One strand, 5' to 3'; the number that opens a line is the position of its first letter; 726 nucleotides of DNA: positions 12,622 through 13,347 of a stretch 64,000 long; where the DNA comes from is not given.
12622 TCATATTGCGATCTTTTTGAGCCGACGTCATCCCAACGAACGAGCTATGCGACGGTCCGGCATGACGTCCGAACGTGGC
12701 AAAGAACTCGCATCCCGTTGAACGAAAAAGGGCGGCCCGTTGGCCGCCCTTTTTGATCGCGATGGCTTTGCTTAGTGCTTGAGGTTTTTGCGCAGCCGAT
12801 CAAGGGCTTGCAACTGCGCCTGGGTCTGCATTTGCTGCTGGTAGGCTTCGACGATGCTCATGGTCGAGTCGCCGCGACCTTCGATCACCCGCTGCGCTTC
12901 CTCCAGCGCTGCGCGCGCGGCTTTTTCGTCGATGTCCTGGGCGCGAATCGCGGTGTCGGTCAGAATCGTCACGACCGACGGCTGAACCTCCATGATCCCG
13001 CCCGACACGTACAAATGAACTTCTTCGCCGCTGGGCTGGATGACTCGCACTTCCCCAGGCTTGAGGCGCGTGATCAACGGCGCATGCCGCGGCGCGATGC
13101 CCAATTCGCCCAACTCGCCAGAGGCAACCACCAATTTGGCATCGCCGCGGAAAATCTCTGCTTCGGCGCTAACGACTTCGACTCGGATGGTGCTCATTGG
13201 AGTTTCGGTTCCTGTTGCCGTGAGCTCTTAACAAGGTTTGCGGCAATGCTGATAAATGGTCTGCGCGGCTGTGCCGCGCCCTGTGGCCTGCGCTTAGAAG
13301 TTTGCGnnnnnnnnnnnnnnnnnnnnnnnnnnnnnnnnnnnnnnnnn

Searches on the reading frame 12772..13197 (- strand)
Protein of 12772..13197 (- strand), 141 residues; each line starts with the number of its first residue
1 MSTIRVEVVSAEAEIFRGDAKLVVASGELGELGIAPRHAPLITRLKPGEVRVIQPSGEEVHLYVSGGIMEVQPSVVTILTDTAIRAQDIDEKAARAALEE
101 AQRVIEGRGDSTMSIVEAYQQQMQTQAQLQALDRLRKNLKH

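Call 83: search_protein_families(library=pfam, proteins=[window:12772-13197:-], max_evalue=1)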
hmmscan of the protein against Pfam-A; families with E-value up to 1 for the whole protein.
window:12772-13197:- (141 aa): 3 families
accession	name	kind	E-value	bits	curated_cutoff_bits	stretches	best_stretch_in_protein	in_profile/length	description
PF02823.21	ATP-synt_DE_N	-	1.9e-28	98.7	27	1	5-83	2-80/80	ATP synthase, Delta/Epsilon chain, beta-sandwich domain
PF00401.25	ATP-synt_DE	-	0.0076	16.8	24.6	1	88-131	2-45/47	ATP synthase, Delta/Epsilon chain, long alpha-helix domain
PF17301.7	LpqV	-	0.016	15.9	25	1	64-128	18-79/113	Putative lipoprotein LpqV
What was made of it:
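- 12772..13197 (-): atpC (epsilon subunit), the last gene of the operon. PF02823 (call 83)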
